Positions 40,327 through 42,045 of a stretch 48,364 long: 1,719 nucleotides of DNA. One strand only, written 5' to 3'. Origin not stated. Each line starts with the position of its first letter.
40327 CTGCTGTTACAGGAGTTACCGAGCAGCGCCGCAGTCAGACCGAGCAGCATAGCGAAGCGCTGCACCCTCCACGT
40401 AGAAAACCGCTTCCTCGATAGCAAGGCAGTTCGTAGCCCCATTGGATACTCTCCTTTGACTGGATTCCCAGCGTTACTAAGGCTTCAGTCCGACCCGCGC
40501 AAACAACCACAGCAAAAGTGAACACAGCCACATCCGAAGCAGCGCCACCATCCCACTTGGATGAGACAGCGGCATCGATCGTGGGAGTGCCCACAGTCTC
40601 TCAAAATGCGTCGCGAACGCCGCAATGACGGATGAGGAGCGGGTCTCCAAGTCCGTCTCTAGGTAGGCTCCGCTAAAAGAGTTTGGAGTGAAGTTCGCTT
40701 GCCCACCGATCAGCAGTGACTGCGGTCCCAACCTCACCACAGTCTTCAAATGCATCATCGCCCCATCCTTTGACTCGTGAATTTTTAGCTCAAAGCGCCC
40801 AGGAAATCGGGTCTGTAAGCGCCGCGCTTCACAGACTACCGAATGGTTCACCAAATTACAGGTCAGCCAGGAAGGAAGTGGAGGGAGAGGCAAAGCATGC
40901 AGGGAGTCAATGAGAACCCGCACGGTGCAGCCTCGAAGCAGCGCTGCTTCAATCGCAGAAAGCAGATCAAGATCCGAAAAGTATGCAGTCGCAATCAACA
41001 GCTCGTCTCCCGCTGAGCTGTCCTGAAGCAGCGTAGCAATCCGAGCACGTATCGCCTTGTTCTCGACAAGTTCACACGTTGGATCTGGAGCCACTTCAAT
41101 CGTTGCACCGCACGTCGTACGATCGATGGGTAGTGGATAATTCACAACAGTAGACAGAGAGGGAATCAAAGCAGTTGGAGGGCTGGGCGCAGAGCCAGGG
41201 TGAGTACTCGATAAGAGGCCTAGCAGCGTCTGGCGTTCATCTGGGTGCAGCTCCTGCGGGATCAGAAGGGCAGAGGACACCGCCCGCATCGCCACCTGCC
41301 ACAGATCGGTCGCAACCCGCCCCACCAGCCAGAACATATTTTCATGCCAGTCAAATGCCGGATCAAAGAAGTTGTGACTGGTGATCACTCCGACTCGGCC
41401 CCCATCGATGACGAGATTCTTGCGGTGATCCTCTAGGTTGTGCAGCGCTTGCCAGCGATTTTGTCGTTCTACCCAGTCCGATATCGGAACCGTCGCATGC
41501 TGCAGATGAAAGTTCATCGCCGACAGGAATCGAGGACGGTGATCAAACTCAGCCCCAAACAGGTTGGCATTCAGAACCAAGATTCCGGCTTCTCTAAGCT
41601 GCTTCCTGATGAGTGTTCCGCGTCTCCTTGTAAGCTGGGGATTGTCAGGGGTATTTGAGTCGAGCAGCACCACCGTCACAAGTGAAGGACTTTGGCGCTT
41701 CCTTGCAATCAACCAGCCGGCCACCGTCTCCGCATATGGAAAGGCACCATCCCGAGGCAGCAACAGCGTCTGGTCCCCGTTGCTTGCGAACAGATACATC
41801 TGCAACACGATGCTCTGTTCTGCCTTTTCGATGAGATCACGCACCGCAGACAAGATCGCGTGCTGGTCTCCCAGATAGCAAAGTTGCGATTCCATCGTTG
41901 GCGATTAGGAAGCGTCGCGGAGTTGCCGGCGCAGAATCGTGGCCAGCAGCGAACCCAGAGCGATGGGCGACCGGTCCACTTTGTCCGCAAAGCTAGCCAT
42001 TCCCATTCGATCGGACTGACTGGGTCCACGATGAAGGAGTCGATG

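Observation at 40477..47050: Compact operon: HDO-HDO fusion, AsnB-like amidotransferase, AurF-like diiron oxygenase and PLD-like membrane protein. Candidate undescribed N-oxidising biosynthetic pathway.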

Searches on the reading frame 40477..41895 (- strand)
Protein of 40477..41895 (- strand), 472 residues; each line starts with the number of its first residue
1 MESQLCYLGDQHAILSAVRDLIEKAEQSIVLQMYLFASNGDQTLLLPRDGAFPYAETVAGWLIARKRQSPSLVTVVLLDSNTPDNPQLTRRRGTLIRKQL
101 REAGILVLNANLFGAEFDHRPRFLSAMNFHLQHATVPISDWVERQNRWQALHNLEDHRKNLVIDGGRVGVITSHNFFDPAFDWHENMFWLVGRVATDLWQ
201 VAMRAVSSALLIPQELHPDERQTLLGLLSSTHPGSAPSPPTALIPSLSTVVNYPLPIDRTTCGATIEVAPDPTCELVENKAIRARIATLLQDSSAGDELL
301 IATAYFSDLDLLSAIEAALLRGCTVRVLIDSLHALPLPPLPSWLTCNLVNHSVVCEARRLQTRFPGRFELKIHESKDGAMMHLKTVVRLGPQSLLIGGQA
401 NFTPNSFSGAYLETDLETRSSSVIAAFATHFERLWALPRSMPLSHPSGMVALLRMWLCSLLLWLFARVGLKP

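Call 4: search_protein_families(library=pfam, proteins=[window:40477-41895:-], max_evalue=0.1)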
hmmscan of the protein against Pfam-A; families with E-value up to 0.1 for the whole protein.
window:40477-41895:- (472 aa): 1 family
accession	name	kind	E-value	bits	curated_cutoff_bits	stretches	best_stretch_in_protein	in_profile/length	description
PF13091.12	PLDc_2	-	7.4e-21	74.8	27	1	293-435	6-132/132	PLD-like domain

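Call 5: search_protein_families(library=ncbifam, proteins=[window:40477-41895:-], max_evalue=0.1)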
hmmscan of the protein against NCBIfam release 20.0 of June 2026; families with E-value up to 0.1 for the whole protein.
window:40477-41895:- (472 aa): 1 family
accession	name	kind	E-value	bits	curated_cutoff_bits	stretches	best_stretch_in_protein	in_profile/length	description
TIGR04265.1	bac_cardiolipin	equivalog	0.037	13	290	0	292-330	327-366/483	cardiolipin synthase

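Call 29: search_solved_structures(query=window:40477-41895:-, max_evalue=1, show_alignments=1)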
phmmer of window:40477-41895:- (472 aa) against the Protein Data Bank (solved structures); distinct sequences matched with E-value up to 1: 1.
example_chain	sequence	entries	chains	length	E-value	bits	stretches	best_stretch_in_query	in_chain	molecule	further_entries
9e0j_N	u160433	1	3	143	0.32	13.1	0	32-83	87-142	Photosystem I reaction center subunit II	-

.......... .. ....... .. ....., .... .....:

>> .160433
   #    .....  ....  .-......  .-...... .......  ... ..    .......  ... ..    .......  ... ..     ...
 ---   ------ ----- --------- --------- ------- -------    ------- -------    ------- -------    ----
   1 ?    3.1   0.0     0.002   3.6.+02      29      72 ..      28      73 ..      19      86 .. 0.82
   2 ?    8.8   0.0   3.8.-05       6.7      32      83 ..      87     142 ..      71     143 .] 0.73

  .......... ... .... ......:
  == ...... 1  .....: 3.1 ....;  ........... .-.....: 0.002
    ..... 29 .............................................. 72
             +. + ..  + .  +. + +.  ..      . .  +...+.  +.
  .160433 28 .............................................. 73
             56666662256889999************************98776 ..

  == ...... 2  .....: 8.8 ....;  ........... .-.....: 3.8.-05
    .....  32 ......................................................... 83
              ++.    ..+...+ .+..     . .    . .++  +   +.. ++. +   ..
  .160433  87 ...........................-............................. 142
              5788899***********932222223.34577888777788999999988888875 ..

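Call 62: search_protein_families(library=padloc, proteins=[window:40477-41895:-], max_evalue=0.01)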
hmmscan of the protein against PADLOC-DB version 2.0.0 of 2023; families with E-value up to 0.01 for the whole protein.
window:40477-41895:- (472 aa): 2 families
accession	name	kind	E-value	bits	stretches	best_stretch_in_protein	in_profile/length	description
PDLC02614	DrmC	-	5.5e-08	30.7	0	281-331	21-69/153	DrmC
PDLC02415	Aga_REase-PNTD1-PNTD2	-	0.0011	15.9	1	111-195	170-252/423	Class I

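Call 63: find_homologous_proteins(query=window:40477-41895:-)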
Query window:40477-41895:- (472 aa): 128 proteins with E <= 0.001 among 8000 candidates; the best 120 are listed.
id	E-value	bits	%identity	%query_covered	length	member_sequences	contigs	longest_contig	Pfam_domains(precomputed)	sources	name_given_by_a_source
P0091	0.0e+0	1067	100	100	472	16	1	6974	PF13091.13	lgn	-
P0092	7.2e-272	920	85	100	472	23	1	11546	PF13091.13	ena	-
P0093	7.2e-238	808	76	100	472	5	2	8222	PF13091.13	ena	-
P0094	8.5e-206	702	66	99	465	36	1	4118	PF13091.13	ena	-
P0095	4.6e-186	637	63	96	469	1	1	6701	PF13091.13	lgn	-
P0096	1.7e-181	622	60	100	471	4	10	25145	PF13091.13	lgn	-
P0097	2.2e-180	619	63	94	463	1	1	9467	PF13091.13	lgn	-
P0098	3.8e-178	611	60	100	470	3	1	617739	PF13091.13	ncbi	ncbi:MAG: phospholipase D-like domain-containing protein [Polyangia bacterium]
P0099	1.1e-177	610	61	95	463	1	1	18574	PF13091.13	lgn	-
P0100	4.5e-177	608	60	100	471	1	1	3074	PF13091.13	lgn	-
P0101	7.8e-176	604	58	100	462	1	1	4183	PF13091.13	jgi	jgi:phosphatidylserine/phosphatidylglycerophosphate/cardiolipin synthase-like enzyme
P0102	2.0e-175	602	59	100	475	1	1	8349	PF13091.13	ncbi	-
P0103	2.0e-175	602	59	100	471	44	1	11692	PF13091.13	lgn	-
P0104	5.2e-175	601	59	100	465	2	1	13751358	PF13091.13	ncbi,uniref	ncbi:phospholipase D-like domain-containing protein [Sorangium sp. So ce260]|uniref:phospholipase D-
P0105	2.2e-174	599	57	100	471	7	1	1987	PF13091.13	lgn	-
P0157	4.2e-108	380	45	100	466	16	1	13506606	PF13091.13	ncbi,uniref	ncbi:phospholipase D-like domain-containing protein [Archangium lansingense]|uniref:phospholipase D-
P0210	1.4e-70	257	38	88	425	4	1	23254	PF13091.13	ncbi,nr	ncbi:MAG: hypothetical protein KDK45_00440 [Leptospiraceae bacterium]|nr:hypothetical protein [Lepto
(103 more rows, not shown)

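Call 64: find_encoding_contigs(protein=P0157, flank=8000, max_places=1)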
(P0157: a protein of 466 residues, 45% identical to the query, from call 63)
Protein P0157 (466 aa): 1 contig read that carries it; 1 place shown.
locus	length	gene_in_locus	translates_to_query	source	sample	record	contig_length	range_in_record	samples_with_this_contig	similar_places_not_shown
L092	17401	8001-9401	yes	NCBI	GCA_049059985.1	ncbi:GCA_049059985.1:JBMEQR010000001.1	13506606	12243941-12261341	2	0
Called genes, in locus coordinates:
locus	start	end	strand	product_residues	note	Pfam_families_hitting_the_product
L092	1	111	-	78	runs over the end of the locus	-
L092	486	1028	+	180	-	-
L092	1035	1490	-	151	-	-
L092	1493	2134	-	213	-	PF13490:zf-HC2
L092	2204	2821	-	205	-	PF07638:Sigma70_ECF, PF04542:Sigma70_r2, PF08281:Sigma70_r4_2, PF04545:Sigma70_r4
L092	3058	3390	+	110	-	PF00893:Multi_Drug_Res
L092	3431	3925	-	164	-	-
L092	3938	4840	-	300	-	PF01218:Coprogen_oxidas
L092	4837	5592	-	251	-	-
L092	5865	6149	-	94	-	PF11950:DUF3467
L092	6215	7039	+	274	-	PF00561:Abhydrolase_1, PF12146:Hydrolase_4, PF12697:Abhydrolase_6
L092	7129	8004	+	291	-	PF11583:AurF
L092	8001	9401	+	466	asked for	PF13091:PLDc_2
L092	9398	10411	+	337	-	PF00291:PALP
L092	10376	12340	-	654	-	PF13522:GATase_6, PF13537:GATase_7, PF00733:Asn_synthase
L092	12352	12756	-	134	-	PF05016:ParE_toxin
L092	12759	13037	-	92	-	PF02604:PhdYeFM_antitox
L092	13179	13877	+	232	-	PF00005:ABC_tran, PF02463:SMC_N (weak), PF13304:AAA_21 (faint)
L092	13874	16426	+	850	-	PF12704:MacB_PCD, PF02687:FtsX, PF12704:MacB_PCD, PF02687:FtsX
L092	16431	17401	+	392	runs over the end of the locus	PF07143:AttH, PF17186:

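Call 65: find_encoding_contigs(protein=P0210, flank=8000, max_places=1)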
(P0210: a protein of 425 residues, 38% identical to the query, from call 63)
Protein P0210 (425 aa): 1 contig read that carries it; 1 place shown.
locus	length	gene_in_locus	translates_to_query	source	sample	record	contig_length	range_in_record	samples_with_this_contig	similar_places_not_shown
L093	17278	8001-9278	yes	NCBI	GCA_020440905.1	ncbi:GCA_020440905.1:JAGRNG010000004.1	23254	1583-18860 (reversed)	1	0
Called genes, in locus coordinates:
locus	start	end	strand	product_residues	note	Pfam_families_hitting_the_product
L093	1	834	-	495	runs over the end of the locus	PF07715:Plug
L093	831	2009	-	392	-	-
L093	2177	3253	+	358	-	PF01555:N6_N4_Mtase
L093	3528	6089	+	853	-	PF08446:PAS_2, PF01590:GAF, PF00360:PHY, PF13487:HD_5, PF01966:HD, PF00990:GGDEF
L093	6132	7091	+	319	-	PF01790:LGT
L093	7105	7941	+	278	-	PF11583:AurF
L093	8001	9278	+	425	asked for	PF13091:PLDc_2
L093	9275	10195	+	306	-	PF00291:PALP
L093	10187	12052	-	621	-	PF13522:GATase_6, PF13537:GATase_7, PF00733:Asn_synthase, PF02540:NAD_synthase (weak)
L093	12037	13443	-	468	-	PF00512:HisKA (weak), PF02518:HATPase_c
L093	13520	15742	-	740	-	PF03030:H_PPase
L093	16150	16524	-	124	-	PF04241:DUF423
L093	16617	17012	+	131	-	PF14567:SUKH_5 (faint), PF09346:SMI1_KNR4, PF14568:SUKH_6 (faint)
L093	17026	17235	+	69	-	PF00403:HMA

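Call 68: search_protein_families(library=ncbifam, proteins=[L092:9398-10411:+, L093:9275-10195:+, L093:6132-7091:+], max_evalue=0.001)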
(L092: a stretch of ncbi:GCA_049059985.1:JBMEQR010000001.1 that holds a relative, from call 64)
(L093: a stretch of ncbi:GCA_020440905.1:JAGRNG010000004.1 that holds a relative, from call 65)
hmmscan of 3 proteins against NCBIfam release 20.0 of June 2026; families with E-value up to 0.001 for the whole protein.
L092:9398-10411:+ (337 aa): 17 families
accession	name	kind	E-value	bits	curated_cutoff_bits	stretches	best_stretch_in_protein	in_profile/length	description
NF052482.1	sulfolyase_CuyA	equivalog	2.2e-50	171.3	450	1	10-302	11-306/332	D-cysteate sulfo-lyase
TIGR01275.1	ACC_deam_rel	subfamily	3.7e-50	171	289.4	1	10-311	3-307/321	pyridoxal phosphate-dependent enzymes, D-cysteine desulfhydrase family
NF003030.0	PRK03910.1-3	equivalog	2.3e-43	148.6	429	1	13-296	21-304/338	D-cysteine desulfhydrase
NF052537.1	CoM_syn_XcbE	exception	1.2e-42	146.3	450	1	11-301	12-301/322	coenzyme M biosynthesis enzyme XcbE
NF010646.0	PRK14045.1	equivalog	4.9e-39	134.5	550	1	15-312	22-312/329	1-aminocyclopropane-1-carboxylate deaminase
NF003032.0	PRK03910.1-5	equivalog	1e-38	133.3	469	1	13-295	18-298/330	D-cysteine desulfhydrase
NF003029.0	PRK03910.1-1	equivalog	2.3e-36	125.9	610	1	12-295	16-296/328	D-cysteine desulfhydrase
TIGR01274.1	ACC_deam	equivalog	4.8e-25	88.4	392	1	11-302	11-309/337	1-aminocyclopropane-1-carboxylate deaminase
NF004771.0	PRK06110.1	equivalog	4.1e-08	32.7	317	1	11-220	18-210/323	threonine dehydratase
NF009130.0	PRK12483.1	subfamily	4.5e-08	32.1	801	1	14-214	37-221/521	threonine ammonia-lyase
NF005600.0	PRK07334.1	equivalog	1.1e-06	27.5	496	1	12-215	26-212/408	threonine ammonia-lyase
TIGR01124.1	ilvA_2Cterm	equivalog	1.2e-06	27.5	411.3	1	13-214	16-201/499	threonine ammonia-lyase, biosynthetic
NF006674.0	PRK09224.1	subfamily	5.3e-06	25.4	577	1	14-217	25-212/508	threonine ammonia-lyase IlvA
NF005454.0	PRK07048.1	equivalog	9.7e-06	25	452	1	14-213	25-207/324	threo-3-hydroxy-L-aspartate ammonia-lyase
NF006390.0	PRK08639.1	equivalog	1.1e-05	24.6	421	1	12-218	23-216/418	threonine ammonia-lyase IlvA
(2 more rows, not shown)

L093:9275-10195:+ (306 aa): 10 families
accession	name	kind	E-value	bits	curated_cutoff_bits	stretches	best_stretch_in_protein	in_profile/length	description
TIGR01275.1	ACC_deam_rel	subfamily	3.2e-35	122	289.4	1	3-297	2-307/321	pyridoxal phosphate-dependent enzymes, D-cysteine desulfhydrase family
NF052482.1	sulfolyase_CuyA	equivalog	3.5e-32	111.5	450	1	3-291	10-309/332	D-cysteate sulfo-lyase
NF003030.0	PRK03910.1-3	equivalog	1.2e-26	93.7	429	1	4-297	18-320/338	D-cysteine desulfhydrase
NF003029.0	PRK03910.1-1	equivalog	2.8e-25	89.4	610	1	3-296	13-312/328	D-cysteine desulfhydrase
NF052537.1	CoM_syn_XcbE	exception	5.2e-24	85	450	1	3-288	10-302/322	coenzyme M biosynthesis enzyme XcbE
NF003032.0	PRK03910.1-5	equivalog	3.3e-23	82.4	469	1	5-301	16-319/330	D-cysteine desulfhydrase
NF010646.0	PRK14045.1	equivalog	3.8e-21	75.7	550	1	5-298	18-312/329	1-aminocyclopropane-1-carboxylate deaminase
TIGR01274.1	ACC_deam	equivalog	1.5e-13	50.6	392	1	7-296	13-317/337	1-aminocyclopropane-1-carboxylate deaminase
TIGR01124.1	ilvA_2Cterm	equivalog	0.0006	18.5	411.3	0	7-70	16-76/499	threonine ammonia-lyase, biosynthetic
NF010376.0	PRK13803.1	equivalog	0.00066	18.6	819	1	3-87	255-335/600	bifunctional phosphoribosylanthranilate isomerase/tryptophan synthase subunit beta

L093:6132-7091:+ (319 aa): 2 families
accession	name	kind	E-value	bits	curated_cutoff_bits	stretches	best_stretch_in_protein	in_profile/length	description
NF000778.0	PRK00052.3-4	equivalog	1.6e-18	67.3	334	1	18-268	1-242/252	prolipoprotein diacylglyceryl transferase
TIGR00544.1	lgt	equivalog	2.8e-12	46.6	118.9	1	28-271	20-266/280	prolipoprotein diacylglyceryl transferase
